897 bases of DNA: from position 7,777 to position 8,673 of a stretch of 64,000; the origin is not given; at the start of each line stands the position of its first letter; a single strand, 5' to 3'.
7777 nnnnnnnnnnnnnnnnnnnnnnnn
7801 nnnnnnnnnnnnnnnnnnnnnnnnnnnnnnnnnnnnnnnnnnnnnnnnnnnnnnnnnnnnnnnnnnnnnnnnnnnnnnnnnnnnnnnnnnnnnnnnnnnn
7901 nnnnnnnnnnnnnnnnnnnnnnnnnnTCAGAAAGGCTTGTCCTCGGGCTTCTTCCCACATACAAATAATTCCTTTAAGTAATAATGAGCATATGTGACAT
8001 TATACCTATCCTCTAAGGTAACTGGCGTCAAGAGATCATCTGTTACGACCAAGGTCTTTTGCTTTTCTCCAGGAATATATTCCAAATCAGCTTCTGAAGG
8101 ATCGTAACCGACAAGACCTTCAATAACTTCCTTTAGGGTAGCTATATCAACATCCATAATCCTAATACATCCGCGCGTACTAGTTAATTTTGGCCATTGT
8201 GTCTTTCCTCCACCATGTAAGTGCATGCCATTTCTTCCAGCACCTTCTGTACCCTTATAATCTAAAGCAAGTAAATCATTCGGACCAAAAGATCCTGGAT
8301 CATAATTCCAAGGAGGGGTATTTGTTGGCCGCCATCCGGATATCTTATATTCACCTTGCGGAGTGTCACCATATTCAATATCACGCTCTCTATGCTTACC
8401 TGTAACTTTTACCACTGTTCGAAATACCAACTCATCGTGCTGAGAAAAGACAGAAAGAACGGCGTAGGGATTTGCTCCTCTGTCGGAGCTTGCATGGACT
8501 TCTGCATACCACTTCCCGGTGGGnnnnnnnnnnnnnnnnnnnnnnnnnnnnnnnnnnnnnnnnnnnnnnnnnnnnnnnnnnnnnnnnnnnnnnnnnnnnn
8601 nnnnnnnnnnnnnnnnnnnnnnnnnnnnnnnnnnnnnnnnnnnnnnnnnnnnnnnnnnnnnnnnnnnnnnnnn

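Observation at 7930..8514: RHS tip is a predicted L,D-transpeptidase-fold peptidoglycan toxin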

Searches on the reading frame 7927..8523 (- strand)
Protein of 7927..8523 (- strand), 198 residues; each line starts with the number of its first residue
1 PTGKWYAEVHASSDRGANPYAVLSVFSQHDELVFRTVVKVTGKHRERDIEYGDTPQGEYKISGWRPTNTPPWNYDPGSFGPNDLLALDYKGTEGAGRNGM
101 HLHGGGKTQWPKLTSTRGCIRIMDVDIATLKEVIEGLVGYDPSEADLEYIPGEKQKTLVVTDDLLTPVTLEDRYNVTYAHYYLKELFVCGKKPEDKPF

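Call 5: search_protein_families(library=pfam, proteins=[window:7927-8523:-], max_evalue=0.1)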
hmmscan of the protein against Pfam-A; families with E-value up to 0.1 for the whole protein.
window:7927-8523:- (198 aa): 2 families
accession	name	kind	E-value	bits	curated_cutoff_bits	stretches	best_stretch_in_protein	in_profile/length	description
PF03734.19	YkuD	-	1.8e-06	29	23.4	1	29-132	19-136/146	L,D-transpeptidase catalytic domain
PF10908.13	Tlde1_dom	-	0.045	14.6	30.1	1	51-125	24-99/120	Tlde1 domain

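Call 6: search_solved_structures(query=window:7927-8523:-, max_evalue=10, show_alignments=3)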
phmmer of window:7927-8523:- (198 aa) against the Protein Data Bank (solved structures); distinct sequences matched with E-value up to 10: 0.

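Call 8: find_homologous_proteins(query=window:7930-8514:-, max_evalue=0.001)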
Query window:7930-8514:- (195 aa): 4 proteins with E <= 0.001 among 63 candidates.
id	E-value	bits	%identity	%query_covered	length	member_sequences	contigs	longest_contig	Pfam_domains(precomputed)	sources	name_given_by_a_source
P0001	1.0e-34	138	52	74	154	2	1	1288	PF03734.20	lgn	-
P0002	4.6e-32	130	46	91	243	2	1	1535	PF03734.20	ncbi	-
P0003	1.7e-31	128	47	91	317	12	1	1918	PF03734.20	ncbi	-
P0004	6.5e-28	116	47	85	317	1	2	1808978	PF03734.20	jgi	jgi:RHS repeat-associated protein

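Call 9: search_protein_families(library=ncbifam, proteins=[window:7927-8523:-], max_evalue=0.1)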
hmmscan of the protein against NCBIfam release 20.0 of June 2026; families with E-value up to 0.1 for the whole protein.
window:7927-8523:- (198 aa): 0 families

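Call 19: find_related_loci(query=A1, collection=genome_contigs, flank=6000)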
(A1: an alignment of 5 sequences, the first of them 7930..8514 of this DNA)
Query A1 (195 aa) in genome_contigs; peptide patterns used: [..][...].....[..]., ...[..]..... (x = any residue, [..] = any of these).
15 stretches matched a pattern; 7 encode a relative of the query (tblastn E <= 1e-3); 7 distinct loci.
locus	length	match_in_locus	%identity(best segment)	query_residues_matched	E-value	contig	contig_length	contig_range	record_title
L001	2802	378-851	48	1-170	1e-46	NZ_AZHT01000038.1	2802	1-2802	Prevotella sp. HJM029 contig_000038, whole genome shotgun sequence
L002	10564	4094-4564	45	2-170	4e-41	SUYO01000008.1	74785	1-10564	MAG: Bacteroidales bacterium isolate SIG152 NODE_2041_length_74785_cov_9.529320, whole genome shotgun sequence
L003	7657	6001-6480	48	1-165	1e-38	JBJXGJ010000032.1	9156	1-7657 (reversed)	MAG: Ferruginibacter sp. isolate F1F2.bin.325 k127_71515, whole genome shotgun sequence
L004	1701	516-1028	45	1-173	5e-39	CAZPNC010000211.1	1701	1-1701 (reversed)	MAG TPA_asm: uncultured Prevotella sp. isolate binchicken_co154_83 genome assembly, contig: NODE_201701_length_1701_cov_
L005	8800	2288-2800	44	1-173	3e-37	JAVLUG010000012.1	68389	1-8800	Porphyromonadaceae sp. NP-X soapdenovo_K_127_12, whole genome shotgun sequence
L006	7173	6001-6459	33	1-141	4e-16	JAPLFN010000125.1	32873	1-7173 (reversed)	MAG: Candidatus Kapaibacterium sp. isolate LacPavin_0818_WC45_MAG_51_7 LacPavin_0818_WC45_scaffold_227340, whole genome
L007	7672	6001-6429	33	9-141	6e-14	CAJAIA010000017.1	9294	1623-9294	MAG: uncultured Ignavibacteria bacterium isolate Loc090721-4m_bin-0677 genome assembly, contig: bin-0677:17/45, whole ge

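Call 20: predict_structure(alignment_id=A1)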
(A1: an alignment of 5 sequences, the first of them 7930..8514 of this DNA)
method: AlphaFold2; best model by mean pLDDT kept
length: 195 residues; sequences in the alignment: 5
mean_pLDDT: 60.3   pTM: 0.62
mean pLDDT of the five models: 60.3, 58.1, 41.2, 36.5, 36.1
residues with pLDDT >= 90: 0; 70-90: 81; 50-70: 47; < 50: 67
segments of 3 or more residues with pLDDT < 50: 41-43, 104-107, 137-195
pLDDT, mean of each block of 10 residues (from residue 1): 76 71 74 70 52 80 77 75 77 71 56 72 76 55 33 37 44 32 33 36
secondary structure, 60 per line:
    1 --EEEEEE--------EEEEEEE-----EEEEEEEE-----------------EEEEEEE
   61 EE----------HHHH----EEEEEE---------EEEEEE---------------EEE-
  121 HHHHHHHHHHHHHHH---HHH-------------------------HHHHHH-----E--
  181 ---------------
elements in order: E3-8 E17-23 E29-36 E54-62 H73-76 E81-86 E96-101 E117-119 H121-135 H167-172

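Call 24: search_protein_representatives(alignment_id=A1)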
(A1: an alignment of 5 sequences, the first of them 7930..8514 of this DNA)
Query: 5 sequences, 224 profile positions. Proteins with E-value up to 0.001 (for the whole library): 430; up to 1e-10: 192; up to 1e-30: 110. The best 150 are listed.
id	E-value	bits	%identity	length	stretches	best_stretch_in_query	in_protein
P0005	7.7e-103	359.4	-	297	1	2-221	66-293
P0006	1.1e-101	355.6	-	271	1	2-221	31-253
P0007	1.8e-97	341.9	-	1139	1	2-196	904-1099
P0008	2.6e-94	331.5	-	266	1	3-214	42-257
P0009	1.8e-91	322.3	-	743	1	3-214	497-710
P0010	1.0e-88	313.3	-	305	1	2-191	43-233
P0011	1.7e-87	309.2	-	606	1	2-202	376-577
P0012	1.2e-86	306.5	-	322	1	2-200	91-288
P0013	3.1e-81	288.8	-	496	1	2-200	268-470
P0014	1.3e-76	273.7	-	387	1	2-193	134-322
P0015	5.6e-76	271.6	-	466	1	2-201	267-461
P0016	1.8e-70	253.6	-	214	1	2-167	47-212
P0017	2.5e-70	253.1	-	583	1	2-175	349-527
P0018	3.8e-69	249.2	-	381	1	2-185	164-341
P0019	7.4e-69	248.3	-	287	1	2-187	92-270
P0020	1.5e-68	247.3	-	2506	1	2-197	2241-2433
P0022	1.5e-66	240.7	-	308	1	2-194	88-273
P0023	3.5e-66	239.5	-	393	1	2-187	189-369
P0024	1.9e-64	233.9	-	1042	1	2-187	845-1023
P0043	2.1e-50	187.9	-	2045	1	2-186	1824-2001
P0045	2.4e-50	187.7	-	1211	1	2-175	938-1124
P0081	6.0e-37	143.9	-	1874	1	2-185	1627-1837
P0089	1.1e-34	136.6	-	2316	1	2-175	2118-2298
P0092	3.5e-34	134.9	-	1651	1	2-175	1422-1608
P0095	7.2e-34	133.8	-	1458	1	2-174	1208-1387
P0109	7.6e-32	127.2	-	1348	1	2-187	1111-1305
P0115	2.2e-30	122.4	-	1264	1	2-171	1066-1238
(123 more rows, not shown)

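Call 25: fold_search(model_id=the predicted structure, library=pdb)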
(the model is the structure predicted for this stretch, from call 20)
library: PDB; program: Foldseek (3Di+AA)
matches with E <= 10: 342; with E <= 0.001: 0
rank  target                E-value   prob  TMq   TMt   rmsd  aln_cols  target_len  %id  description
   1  4xzz_A                4.5e-02  0.96  0.41  0.27   4.8       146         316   16  Structure of Helicobacter pylori Csd6 in the ligand-free state (released 2015-09-02)
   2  2ch5_C                5.4e-01  0.54  0.16  0.09   2.1        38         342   10  Crystal structure of human N-acetylglucosamine kinase in complex with N-acetylglucosamine (released 2006-09-18)
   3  8s4s_A                5.8e-01  0.07  0.14  0.19  10.2        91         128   11  PrgE from plasmid pCF10 (released 2024-05-29)
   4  2ch6_A                7.3e-01  0.35  0.14  0.08   2.1        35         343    8  Crystal structure of human N-acetylglucosamine kinase in complex with ADP and glucose (released 2006-09-18)
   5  2ap1                  7.8e-01  0.41  0.16  0.10   1.9        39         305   15  Crystal structure of the putative regulatory protein (released 2005-09-27)
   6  6q26_A                7.8e-01  0.23  0.17  0.12   3.6        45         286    7  N-Acetylmannosamine kinase from Staphylococcus aureus (released 2020-01-22)
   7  9lp3_A                9.9e-01  0.03  0.12  0.06  12.8       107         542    9  Crystal structure of Aromatic Dioxygenase CpuAdo(Coniochaeta pulveracea) (released 2026-01-28)
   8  4db3                  1.1e+00  0.30  0.16  0.10   2.2        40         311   12  1.95 Angstrom Resolution Crystal Structure of N-acetyl-D-glucosamine kinase from Vibrio vulnificus. (released 2012-01-25)
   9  3h3o_C                1.1e+00  0.18  0.14  0.06   4.2        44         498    2  Glycerol Kinase H232R with Ethylene Glycol (released 2009-06-02)
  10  7p7w_BBB              1.2e+00  0.35  0.16  0.11   1.9        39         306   13  N-acetylglucosamine kinase from Plesiomonas shigelloides compexed with alpha-N-acetylglucosamine and ADP (released 2022-08-03)
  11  7pnx_I                1.3e+00  0.28  0.13  0.18   1.6        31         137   19  Assembly intermediate of human mitochondrial ribosome small subunit without mS37 in complex with RBFA and METTL15 conf (released 2022-06-15)
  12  3h3o_O                1.3e+00  0.15  0.14  0.06   4.2        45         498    2  Glycerol Kinase H232R with Ethylene Glycol (released 2009-06-02)
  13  3h3o_B                1.3e+00  0.15  0.14  0.06   4.1        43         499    2  Glycerol Kinase H232R with Ethylene Glycol (released 2009-06-02)
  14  2ch5_A                1.5e+00  0.28  0.16  0.09   2.1        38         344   10  Crystal structure of human N-acetylglucosamine kinase in complex with N-acetylglucosamine (released 2006-09-18)
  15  5vm1_A                1.5e+00  0.20  0.15  0.07   4.3        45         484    7  Crystal structure of a xyloylose kinase from Brucella ovis (released 2017-05-10)
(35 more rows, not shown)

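Call 34: search_solved_structures(query=A2, max_evalue=10, show_alignments=3)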
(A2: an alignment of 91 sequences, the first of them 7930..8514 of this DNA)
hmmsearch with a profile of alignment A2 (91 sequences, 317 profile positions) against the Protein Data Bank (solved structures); distinct sequences matched with E-value up to 10: 40.
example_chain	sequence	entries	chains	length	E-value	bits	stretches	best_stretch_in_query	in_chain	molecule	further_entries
8fjp_A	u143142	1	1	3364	8e-16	61.6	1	4-100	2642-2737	salivary gland surface protein 1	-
9on3_A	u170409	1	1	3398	6.9e-14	55.2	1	3-98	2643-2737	SGS4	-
6sup_A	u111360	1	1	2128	8.6e-12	48.4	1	10-95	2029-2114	TcdB2,TccC3,Cell division control protein 42 homolog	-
6h6e_F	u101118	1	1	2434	9.5e-12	48.2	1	10-96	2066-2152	TcdB2,TccC3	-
6suf_F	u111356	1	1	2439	9.6e-12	48.2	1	10-96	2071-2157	TcdB2,TccC3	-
6suq_A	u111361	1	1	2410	1e-11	48.1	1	10-95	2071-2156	TcdB2,TccC3,Genome polyprotein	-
6h6g_A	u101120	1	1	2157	1.1e-11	48.1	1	10-95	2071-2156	TcdB2,TccC3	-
4o9x_A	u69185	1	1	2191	1.1e-11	48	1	10-95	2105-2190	TcdB2, TccC3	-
4igl_B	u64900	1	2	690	6.7e-11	45.4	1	10-96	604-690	YenC2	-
9c4k_Q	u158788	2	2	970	8.6e-11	45.1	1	10-96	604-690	Toxin subunit YenC2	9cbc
6l7i_G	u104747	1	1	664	9e-11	45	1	10-95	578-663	TccC2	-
5kis_B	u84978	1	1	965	1.3e-10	44.5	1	10-99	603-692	RHS2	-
6h6f_F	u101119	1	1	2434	3.6e-10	43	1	10-96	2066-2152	TcdB2,TccC3,TccC3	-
6sue_F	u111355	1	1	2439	3.6e-10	43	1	10-96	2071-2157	TcdB2,TccC3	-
9pt5_A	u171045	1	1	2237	4.3e-07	32.9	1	9-95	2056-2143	Teneurin-like protein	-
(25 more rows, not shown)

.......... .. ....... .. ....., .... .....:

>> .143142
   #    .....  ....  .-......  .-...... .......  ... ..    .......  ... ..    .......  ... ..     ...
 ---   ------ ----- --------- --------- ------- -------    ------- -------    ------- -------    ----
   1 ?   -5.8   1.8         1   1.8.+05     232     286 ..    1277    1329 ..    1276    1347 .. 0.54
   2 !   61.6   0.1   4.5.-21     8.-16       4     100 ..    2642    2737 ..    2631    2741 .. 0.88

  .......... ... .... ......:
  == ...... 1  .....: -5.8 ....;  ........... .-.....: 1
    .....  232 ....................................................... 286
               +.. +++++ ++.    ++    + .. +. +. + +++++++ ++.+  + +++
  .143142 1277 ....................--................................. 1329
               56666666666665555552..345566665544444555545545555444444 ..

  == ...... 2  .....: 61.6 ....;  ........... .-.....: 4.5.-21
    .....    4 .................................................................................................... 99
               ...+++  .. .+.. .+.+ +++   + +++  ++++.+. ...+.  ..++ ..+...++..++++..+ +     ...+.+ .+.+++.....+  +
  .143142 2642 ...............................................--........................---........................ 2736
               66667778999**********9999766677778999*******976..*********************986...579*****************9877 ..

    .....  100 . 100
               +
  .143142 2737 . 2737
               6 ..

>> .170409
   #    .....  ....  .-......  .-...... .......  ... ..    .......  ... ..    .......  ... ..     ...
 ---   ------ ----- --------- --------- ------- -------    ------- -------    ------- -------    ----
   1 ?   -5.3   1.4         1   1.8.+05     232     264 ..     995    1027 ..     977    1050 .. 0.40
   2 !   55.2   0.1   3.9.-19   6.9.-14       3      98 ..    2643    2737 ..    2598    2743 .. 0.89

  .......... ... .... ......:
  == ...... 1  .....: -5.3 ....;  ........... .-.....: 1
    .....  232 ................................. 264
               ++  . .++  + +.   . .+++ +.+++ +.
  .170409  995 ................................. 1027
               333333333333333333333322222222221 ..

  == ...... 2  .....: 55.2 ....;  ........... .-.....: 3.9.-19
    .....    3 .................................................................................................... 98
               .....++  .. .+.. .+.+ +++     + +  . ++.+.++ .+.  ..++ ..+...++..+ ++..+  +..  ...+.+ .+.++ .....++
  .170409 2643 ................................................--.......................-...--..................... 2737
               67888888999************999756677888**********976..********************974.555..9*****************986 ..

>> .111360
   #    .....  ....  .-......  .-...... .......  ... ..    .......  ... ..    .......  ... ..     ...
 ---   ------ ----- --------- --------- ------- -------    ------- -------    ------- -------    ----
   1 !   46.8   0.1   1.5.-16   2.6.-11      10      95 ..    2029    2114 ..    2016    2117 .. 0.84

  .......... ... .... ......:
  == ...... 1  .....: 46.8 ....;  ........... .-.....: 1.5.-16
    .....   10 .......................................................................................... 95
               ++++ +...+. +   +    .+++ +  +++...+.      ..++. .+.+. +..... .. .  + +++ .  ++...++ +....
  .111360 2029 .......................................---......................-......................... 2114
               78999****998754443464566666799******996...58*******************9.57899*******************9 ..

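Call 35: search_protein_families(library=pfam, alignment_id=A2, max_evalue=0.01)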
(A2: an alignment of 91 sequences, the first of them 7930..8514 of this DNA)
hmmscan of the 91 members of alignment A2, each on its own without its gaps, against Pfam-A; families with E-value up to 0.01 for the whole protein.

A. member 1, window:7930-8514:- (195 aa): 1 family
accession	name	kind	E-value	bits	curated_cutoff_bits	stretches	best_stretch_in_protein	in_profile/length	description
PF03734.19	YkuD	-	1.8e-06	29.1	23.4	1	26-129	19-136/146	L,D-transpeptidase catalytic domain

B. families by the number of members that match (of 91 scanned): 10 families
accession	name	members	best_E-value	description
PF03734.19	YkuD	80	5.7e-13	L,D-transpeptidase catalytic domain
PF10908.13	Tlde1_dom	6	0.00081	Tlde1 domain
PF03527.20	RHS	5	0.00094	RHS protein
PF08239.17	SH3_3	2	1.8e-08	Bacterial SH3 domain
PF13860.13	FlgD_ig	1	0.00044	FlgD Ig-like domain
PF04472.17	SepF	1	0.0027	Cell division protein SepF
PF13585.12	CHU_C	1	0.0059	CHU_C Type IX secretion signal domain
PF07653.23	SH3_2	1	0.0062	Variant SH3 domain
PF02013.21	CBM_10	1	0.0075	Cellulose or protein binding domain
PF00533.33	BRCT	1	0.0096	BRCA1 C Terminus (BRCT) domain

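Call 39: predict_structure(alignment_id=A2)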
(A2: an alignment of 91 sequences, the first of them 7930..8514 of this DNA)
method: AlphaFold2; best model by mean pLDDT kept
length: 195 residues; sequences in the alignment: 91
mean_pLDDT: 89.8   pTM: 0.83
mean pLDDT of the five models: 89.8, 89.6, 89.4, 88.9, 88.3
residues with pLDDT >= 90: 144; 70-90: 30; 50-70: 20; < 50: 1
segments of 3 or more residues with pLDDT < 50: none
pLDDT, mean of each block of 10 residues (from residue 1): 96 98 94 98 97 96 92 94 96 95 79 96 95 77 56 91 97 85 79 81
secondary structure, 60 per line:
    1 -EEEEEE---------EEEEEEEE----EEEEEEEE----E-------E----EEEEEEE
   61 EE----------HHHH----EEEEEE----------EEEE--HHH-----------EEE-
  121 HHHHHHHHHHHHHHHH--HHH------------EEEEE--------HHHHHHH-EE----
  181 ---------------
elements in order: E2-7 E17-24 E29-36 E54-62 H73-76 E81-86 E97-100 E117-119 H121-136 E154-158 H167-173

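Call 42: fold_search(model_id=the predicted structure, library=pdb)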
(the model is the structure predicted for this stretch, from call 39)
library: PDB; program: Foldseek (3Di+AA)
matches with E <= 10: 371; with E <= 0.001: 1
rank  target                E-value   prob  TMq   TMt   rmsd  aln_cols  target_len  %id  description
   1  4xzz_A                2.3e-04  1.00  0.54  0.35   6.8       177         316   16  Structure of Helicobacter pylori Csd6 in the ligand-free state (released 2015-09-02)
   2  4e1j_B                1.9e-01  0.44  0.15  0.07   5.3        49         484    6  Crystal structure of glycerol kinase in complex with glycerol from Sinorhizobium meliloti 1021 (released 2012-03-21)
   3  4e1j_A                2.7e-01  0.33  0.15  0.07   5.5        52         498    8  Crystal structure of glycerol kinase in complex with glycerol from Sinorhizobium meliloti 1021 (released 2012-03-21)
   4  3wxi_A                4.5e-01  0.28  0.15  0.07   5.3        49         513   12  Crystal structure of trypanosoma brucei gambiense glycerol kinase (ligand-free form) (released 2014-12-24)
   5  1xc3                  5.4e-01  0.41  0.16  0.11   2.1        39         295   10  Structure of a Putative Fructokinase from Bacillus subtilis (released 2004-10-12)
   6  6k78_C                5.4e-01  0.28  0.15  0.07   5.4        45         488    7  Glycerol kinase form Thermococcus kodakarensis, complex structure with substrate. (released 2020-06-10)
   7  6k79_D                5.4e-01  0.21  0.15  0.07   5.4        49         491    8  Glycerol kinase form Thermococcus kodakarensis, complex structure with substrate. (released 2020-06-10)
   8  3d7e_O                6.1e-01  0.28  0.15  0.06   5.4        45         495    2  Enterococcus casseliflavus glycerol kinase mutant HIS232ALA complexed with glycerol (released 2009-04-28)
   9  3h45_O                6.1e-01  0.28  0.15  0.06   5.3        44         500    2  Glycerol Kinase H232E with Ethylene Glycol (released 2009-06-02)
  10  3g25_C                6.8e-01  0.21  0.15  0.07   5.5        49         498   10  1.9 Angstrom Crystal Structure of Glycerol Kinase (glpK) from Staphylococcus aureus in Complex with Glycerol. (released 2009-02-17)
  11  3g25_A                6.8e-01  0.21  0.15  0.07   5.5        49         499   10  1.9 Angstrom Crystal Structure of Glycerol Kinase (glpK) from Staphylococcus aureus in Complex with Glycerol. (released 2009-02-17)
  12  3l0q_A                7.3e-01  0.21  0.15  0.06   4.9        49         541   14  The crystal structure of xlylulose kinase from Yersinia pseudotuberculosis (released 2010-01-05)
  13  3j9m_AI               7.7e-01  0.44  0.14  0.20   1.3        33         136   18  Structure of the human mitochondrial ribosome (class 1) (released 2015-04-15)
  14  8cgu_K                7.7e-01  0.38  0.13  0.22   1.5        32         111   12  Gentamicin bound to the 30S body (released 2023-07-26)
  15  3lm9                  8.2e-01  0.33  0.16  0.11   2.1        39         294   10  Crystal structure of fructokinase with ADP and Fructose bound in the active site (released 2010-03-09)
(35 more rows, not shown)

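Call 50: find_encoding_contigs(protein=P0015, flank=4000, max_places=4)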
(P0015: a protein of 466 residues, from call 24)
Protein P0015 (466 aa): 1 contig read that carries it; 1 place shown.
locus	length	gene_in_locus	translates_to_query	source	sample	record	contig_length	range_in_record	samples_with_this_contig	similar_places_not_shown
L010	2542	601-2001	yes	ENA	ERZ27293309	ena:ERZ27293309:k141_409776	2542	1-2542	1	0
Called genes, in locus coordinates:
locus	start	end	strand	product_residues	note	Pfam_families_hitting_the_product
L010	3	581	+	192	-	?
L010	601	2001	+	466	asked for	PF03734:YkuD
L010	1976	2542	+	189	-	?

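Call 51: find_encoding_contigs(protein=P0023, flank=4000, max_places=4)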
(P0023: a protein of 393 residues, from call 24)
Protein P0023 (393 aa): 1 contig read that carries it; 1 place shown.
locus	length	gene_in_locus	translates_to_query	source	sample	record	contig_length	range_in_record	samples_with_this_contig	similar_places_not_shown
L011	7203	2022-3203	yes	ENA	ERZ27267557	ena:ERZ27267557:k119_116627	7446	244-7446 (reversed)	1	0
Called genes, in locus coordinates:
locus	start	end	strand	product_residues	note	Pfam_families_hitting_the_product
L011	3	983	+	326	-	?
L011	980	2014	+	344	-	-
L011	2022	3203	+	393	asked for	PF25023:TEN_YD-shell (faint), PF03734:YkuD (weak)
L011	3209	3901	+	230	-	-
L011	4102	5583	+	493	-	PF13855:LRR_8 (faint), PF13306:LRR_5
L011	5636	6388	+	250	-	PF24675:NpmA, PF02390:Methyltransf_4, PF13649:Methyltransf_25, PF13847:Methyltransf_31, PF08242:Methyltransf_12 (weak)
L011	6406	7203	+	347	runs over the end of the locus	?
